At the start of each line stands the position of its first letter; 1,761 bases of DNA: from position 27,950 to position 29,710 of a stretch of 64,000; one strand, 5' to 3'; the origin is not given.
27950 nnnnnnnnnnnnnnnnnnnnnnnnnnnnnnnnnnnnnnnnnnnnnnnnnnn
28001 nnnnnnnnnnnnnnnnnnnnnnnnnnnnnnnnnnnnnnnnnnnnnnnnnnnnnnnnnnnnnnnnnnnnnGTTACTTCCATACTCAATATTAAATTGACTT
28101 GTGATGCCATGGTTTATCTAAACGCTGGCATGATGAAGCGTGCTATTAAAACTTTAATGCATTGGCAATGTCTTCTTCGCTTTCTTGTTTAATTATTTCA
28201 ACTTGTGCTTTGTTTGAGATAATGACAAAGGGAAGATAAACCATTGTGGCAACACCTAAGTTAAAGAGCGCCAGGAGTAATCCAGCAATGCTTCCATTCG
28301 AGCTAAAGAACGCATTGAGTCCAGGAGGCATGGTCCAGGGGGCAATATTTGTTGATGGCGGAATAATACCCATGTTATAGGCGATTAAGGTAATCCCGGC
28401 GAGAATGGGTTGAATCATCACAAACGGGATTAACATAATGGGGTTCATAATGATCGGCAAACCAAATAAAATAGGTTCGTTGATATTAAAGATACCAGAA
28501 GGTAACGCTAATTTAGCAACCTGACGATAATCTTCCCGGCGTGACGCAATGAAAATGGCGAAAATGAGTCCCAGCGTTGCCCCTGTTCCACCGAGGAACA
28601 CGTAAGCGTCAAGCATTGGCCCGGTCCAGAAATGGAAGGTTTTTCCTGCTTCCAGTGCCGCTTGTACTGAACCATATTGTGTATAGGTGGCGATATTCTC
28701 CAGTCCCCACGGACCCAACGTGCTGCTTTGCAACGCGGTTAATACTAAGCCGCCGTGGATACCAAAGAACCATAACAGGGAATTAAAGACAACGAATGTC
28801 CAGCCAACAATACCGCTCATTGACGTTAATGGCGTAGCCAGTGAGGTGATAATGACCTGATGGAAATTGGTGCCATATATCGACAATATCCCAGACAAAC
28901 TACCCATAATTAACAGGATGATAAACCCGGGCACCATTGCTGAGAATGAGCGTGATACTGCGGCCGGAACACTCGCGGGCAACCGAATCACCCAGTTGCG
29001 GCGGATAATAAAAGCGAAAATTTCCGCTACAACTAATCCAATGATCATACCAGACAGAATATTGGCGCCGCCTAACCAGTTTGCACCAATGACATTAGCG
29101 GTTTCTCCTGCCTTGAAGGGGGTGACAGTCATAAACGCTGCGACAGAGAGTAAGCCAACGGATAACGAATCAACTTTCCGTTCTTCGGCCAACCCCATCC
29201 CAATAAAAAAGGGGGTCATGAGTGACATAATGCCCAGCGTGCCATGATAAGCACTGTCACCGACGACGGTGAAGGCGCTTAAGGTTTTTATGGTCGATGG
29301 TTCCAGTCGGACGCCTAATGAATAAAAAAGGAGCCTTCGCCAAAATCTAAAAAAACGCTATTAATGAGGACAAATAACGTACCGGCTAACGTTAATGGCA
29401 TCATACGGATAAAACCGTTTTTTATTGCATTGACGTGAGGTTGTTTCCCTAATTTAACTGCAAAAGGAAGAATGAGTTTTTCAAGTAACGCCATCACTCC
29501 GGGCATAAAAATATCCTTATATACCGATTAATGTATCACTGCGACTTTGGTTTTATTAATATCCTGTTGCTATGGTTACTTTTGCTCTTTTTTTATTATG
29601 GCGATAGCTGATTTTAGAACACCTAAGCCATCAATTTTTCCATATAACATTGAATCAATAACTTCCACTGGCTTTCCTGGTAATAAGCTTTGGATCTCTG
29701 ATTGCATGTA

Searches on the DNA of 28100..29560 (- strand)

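Call 3: search_dna_similar(query=window:28100-29560:-, collection=ecoli_genomes, mode=near, max_rows=40, rows=spread)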
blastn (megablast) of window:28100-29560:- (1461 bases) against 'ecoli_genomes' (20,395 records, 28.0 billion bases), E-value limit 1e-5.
Records with a match: 3; places in all: 3; records where one place covers at least 80% of the query: 3.
Genomes with a match: 3 of 5426; with a place that covers at least 80% of the query: 3. Places per genome that has any: lowest 1, median 1, highest 1. On chromosomes: 3 places; on plasmids: 0.
Best place of each record, by identity: >=99% 2; 95-99% 1.
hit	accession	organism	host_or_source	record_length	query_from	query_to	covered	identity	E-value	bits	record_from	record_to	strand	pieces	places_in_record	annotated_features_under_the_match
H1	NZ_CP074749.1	Escherichia coli strain R32_14_1F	goat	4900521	1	1461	100%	99.7%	0e+0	2678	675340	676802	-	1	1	chbC: PTS N,N'-diacetylchitobiose transporter subunit IIC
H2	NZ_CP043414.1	Escherichia coli strain EC42405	bovine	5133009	1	1461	100%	99.5%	0e+0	2662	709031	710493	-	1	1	chbC: PTS N,N'-diacetylchitobiose transporter subunit IIC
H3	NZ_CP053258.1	Escherichia coli strain GF4-3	Guinea fowl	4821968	21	1461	99%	95.4%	0e+0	2292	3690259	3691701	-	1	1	chbC: PTS N,N'-diacetylchitobiose transporter subunit IIC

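Call 5: get_annotated_region(hit=H1, flank=8000)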
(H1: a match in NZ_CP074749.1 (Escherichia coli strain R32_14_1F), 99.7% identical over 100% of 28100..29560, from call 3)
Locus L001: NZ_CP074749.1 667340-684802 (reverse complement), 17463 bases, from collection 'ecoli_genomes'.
description: Escherichia coli strain R32_14_1F chromosome, complete genome
organism: Escherichia coli strain R32_14_1F (NCBI taxid 562)
replicon: chromosome; assembly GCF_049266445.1
host: goat; source: missing; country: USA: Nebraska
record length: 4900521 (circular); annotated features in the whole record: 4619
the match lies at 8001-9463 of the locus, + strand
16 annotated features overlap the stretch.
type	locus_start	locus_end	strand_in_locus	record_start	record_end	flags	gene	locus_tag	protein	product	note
CDS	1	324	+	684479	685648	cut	-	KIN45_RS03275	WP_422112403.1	hypothetical protein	-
RNase_P_RNA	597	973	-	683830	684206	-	rnpB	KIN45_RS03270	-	RNase P RNA component class A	-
CDS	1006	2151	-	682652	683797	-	garK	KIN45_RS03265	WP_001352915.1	glycerate 2-kinase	-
CDS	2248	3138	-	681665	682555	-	garR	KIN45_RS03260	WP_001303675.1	2-hydroxy-3-oxopropionate reductase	-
CDS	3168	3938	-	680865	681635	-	garL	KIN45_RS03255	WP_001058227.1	2-dehydro-3-deoxyglucarate aldolase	-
CDS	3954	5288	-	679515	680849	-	garP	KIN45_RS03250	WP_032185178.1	galactarate/glucarate/glycerate transporter GarP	-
CDS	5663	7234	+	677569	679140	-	garD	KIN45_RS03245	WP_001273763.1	galactarate dehydratase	-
CDS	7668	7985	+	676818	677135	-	-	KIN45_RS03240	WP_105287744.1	PTS sugar transporter subunit IIB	-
CDS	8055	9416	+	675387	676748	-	chbC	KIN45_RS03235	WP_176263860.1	PTS N,N'-diacetylchitobiose transporter subunit IIC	-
CDS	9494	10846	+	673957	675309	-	-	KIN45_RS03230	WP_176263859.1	6-phospho-beta-glucosidase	-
CDS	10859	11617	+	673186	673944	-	chbG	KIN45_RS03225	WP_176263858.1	chitin disaccharide deacetylase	-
CDS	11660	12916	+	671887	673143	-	-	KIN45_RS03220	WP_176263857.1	Gfo/Idh/MocA family protein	-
CDS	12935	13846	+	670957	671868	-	-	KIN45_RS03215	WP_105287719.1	ROK family protein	-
CDS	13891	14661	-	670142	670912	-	agaR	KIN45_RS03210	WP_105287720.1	transcriptional repressor AgaR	-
CDS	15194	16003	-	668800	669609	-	agaR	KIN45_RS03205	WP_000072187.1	aga operon transcriptional regulator AgaR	-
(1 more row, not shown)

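Call 6: get_annotated_region(hit=H2, flank=8000)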
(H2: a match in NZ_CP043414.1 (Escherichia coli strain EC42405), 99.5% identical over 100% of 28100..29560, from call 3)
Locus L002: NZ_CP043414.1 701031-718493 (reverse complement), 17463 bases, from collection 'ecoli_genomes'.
description: Escherichia coli strain EC42405 chromosome, complete genome
organism: Escherichia coli strain EC42405 (NCBI taxid 562)
replicon: chromosome; assembly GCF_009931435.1
host: bovine; source: missing; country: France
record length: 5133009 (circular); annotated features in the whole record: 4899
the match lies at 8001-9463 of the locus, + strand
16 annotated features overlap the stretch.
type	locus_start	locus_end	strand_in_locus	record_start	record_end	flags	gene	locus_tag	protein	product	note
CDS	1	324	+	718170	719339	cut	-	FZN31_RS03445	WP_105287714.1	hypothetical protein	-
RNase_P_RNA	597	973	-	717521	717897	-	rnpB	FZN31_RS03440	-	RNase P RNA component class A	-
CDS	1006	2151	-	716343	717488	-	garK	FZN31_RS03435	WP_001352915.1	glycerate 2-kinase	-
CDS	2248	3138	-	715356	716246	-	garR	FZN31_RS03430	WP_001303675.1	2-hydroxy-3-oxopropionate reductase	-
CDS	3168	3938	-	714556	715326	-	garL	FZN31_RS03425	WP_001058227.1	2-dehydro-3-deoxyglucarate aldolase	-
CDS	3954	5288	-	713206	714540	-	garP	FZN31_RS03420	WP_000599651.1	galactarate/glucarate/glycerate transporter GarP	-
CDS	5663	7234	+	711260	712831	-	garD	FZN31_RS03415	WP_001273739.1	galactarate dehydratase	-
CDS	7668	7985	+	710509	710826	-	-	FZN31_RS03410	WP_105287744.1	PTS sugar transporter subunit IIB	-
CDS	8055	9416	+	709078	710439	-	chbC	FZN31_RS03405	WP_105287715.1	PTS N,N'-diacetylchitobiose transporter subunit IIC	-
CDS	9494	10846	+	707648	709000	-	-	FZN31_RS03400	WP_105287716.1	6-phospho-beta-glucosidase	-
CDS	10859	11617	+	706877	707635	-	chbG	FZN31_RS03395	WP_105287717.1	chitin disaccharide deacetylase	-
CDS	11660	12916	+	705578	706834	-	-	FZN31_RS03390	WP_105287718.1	Gfo/Idh/MocA family protein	-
CDS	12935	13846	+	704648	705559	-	-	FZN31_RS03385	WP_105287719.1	ROK family protein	-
CDS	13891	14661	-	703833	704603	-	agaR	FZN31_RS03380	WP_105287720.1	transcriptional repressor AgaR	-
CDS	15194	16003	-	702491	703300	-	agaR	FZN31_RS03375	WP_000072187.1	aga operon transcriptional regulator AgaR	-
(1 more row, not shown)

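Call 7: get_annotated_region(hit=H3, flank=8000)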
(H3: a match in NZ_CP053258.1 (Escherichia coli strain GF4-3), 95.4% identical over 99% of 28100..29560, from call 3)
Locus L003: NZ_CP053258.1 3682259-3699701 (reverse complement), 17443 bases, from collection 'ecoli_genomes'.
description: Escherichia coli strain GF4-3 chromosome, complete genome
organism: Escherichia coli strain GF4-3 (NCBI taxid 562)
replicon: chromosome; assembly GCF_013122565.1
host: Guinea fowl; source: Caecum; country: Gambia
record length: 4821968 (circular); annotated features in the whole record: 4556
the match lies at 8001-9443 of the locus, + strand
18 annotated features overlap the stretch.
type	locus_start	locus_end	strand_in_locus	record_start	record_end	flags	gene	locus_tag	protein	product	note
CDS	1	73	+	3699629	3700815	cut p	-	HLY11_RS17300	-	YhaC family protein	frameshifted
RNase_P_RNA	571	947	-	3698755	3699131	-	rnpB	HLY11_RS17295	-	RNase P RNA component class A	-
CDS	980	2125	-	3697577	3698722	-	garK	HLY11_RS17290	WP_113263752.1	glycerate 2-kinase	-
CDS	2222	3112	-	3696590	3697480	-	garR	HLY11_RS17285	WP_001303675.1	2-hydroxy-3-oxopropionate reductase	-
CDS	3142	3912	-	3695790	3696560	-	garL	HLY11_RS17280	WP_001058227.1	2-dehydro-3-deoxyglucarate aldolase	-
CDS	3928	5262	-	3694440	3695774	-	garP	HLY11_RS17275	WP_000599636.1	galactarate/glucarate/glycerate transporter GarP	-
CDS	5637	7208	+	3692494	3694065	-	garD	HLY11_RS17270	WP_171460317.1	galactarate dehydratase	-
CDS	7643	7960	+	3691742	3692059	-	-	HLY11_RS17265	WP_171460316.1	PTS sugar transporter subunit IIB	-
CDS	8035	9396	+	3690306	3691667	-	chbC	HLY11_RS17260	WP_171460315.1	PTS N,N'-diacetylchitobiose transporter subunit IIC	-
CDS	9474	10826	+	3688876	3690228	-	-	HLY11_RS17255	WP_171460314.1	6-phospho-beta-glucosidase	-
CDS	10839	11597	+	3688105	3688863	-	chbG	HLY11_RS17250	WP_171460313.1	chitin disaccharide deacetylase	-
CDS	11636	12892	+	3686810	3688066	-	-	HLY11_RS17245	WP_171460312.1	Gfo/Idh/MocA family protein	-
CDS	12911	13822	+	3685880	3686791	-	-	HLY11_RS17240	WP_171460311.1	ROK family protein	-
CDS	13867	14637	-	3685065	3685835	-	agaR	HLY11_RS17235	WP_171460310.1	transcriptional repressor AgaR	-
CDS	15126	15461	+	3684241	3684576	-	prlF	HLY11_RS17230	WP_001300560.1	type II toxin-antitoxin system antitoxin PrlF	-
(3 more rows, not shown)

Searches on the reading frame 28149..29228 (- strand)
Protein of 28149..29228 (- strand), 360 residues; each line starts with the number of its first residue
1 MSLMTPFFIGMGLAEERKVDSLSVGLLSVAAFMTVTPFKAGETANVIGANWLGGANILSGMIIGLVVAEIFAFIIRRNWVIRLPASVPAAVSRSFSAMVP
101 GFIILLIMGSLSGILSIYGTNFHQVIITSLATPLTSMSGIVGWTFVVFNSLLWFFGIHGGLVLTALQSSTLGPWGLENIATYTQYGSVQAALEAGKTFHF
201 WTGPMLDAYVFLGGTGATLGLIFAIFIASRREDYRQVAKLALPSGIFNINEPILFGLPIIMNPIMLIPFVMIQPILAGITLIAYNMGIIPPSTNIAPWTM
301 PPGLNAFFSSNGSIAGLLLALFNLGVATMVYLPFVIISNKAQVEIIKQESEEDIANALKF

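Call 18: list_cluster_members(proteins=[window:29318-29506:-, window:28149-29228:-, window:26720-28069:-, window:25949-26704:-, window:24650-25903:-, window:23720-24628:-, window:22902-23669:+, window:29579-29893:-])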
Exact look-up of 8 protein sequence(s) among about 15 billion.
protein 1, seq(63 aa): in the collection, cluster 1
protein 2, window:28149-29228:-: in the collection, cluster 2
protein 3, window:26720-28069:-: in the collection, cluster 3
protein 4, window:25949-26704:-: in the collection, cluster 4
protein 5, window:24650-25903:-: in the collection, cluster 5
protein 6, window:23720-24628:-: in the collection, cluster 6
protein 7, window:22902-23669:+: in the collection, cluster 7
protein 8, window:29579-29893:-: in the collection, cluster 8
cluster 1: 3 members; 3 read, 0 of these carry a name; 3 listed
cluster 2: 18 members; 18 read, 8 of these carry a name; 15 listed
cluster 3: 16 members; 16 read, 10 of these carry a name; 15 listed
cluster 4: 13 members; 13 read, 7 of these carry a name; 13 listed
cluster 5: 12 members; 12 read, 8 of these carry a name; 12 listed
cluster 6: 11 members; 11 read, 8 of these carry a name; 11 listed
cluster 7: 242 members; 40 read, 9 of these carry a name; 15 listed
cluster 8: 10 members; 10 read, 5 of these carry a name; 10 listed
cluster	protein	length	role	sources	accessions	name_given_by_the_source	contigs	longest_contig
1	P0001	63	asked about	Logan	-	-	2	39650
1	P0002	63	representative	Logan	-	-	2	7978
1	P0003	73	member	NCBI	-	-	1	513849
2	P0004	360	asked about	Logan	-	-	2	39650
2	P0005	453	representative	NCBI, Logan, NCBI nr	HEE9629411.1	TPA: PTS N,N'-diacetylchitobiose transporter subunit IIC [Escherichia coli] | PTS N,N'-diacetylchitobiose transporter subunit IIC [Escherichia coli]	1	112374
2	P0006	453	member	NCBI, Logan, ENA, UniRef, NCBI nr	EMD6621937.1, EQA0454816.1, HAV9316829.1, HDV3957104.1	TPA: PTS N,N'-diacetylchitobiose transporter subunit IIC [Escherichia coli] | PTS N,N'-diacetylchitobiose transporter subunit IIC n=1 Tax=Escherichia TaxID=561 ... | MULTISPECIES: PTS N,N'-diacetylchitobiose transporter subunit IIC [Escherichia]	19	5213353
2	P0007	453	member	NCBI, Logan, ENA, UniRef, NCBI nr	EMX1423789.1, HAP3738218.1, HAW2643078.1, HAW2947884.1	TPA: PTS N,N'-diacetylchitobiose transporter subunit IIC [Escherichia coli] | PTS N,N'-diacetylchitobiose transporter subunit IIC n=1 Tax=Escherichia TaxID=561 ... | PTS N,N'-diacetylchitobiose transporter subunit IIC [Escherichia sp. 94.0001]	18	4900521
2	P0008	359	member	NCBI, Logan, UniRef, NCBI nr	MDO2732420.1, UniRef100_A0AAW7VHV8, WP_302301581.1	PTS transporter subunit EIIC [Escherichia coli] | PTS transporter subunit EIIC n=1 Tax=Escherichia coli TaxID=562 RepID=A0AAW7VHV8_ECOLX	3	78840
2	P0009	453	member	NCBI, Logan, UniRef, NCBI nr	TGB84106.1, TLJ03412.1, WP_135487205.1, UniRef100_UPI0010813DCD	PTS N,N'-diacetylchitobiose transporter subunit IIC [Escherichia sp. E3659] | PTS N,N'-diacetylchitobiose transporter subunit IIC n=1 Tax=Escherichia sp. E3659 ...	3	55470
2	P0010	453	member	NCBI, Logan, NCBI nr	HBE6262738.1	TPA: PTS N,N'-diacetylchitobiose transporter subunit IIC [Escherichia coli] | PTS N,N'-diacetylchitobiose transporter subunit IIC [Escherichia coli]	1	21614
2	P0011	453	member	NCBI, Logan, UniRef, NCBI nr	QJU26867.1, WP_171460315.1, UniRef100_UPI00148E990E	PTS N,N'-diacetylchitobiose transporter subunit IIC [Escherichia coli] | PTS N,N'-diacetylchitobiose transporter subunit IIC n=1 Tax=Escherichia coli TaxID=562 ...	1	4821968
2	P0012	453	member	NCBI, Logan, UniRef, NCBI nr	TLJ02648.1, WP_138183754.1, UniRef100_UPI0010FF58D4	PTS N,N'-diacetylchitobiose transporter subunit IIC [Escherichia sp. E4385] | PTS N,N'-diacetylchitobiose transporter subunit IIC n=1 Tax=Escherichia sp. E4385 ...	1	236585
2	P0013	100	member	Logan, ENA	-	-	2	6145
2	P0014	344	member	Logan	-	-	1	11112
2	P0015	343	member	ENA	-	-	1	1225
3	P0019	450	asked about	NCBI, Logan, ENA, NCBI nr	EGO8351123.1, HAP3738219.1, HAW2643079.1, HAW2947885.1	TPA: 6-phospho-beta-glucosidase [Escherichia coli] | 6-phospho-beta-glucosidase [Escherichia coli]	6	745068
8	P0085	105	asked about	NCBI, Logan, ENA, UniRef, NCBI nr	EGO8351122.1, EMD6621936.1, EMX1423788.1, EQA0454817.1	TPA: PTS sugar transporter subunit IIB [Escherichia coli] | PTS sugar transporter subunit IIB n=1 Tax=Escherichia coli TaxID=562 ... | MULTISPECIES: PTS sugar transporter subunit IIB [Escherichia]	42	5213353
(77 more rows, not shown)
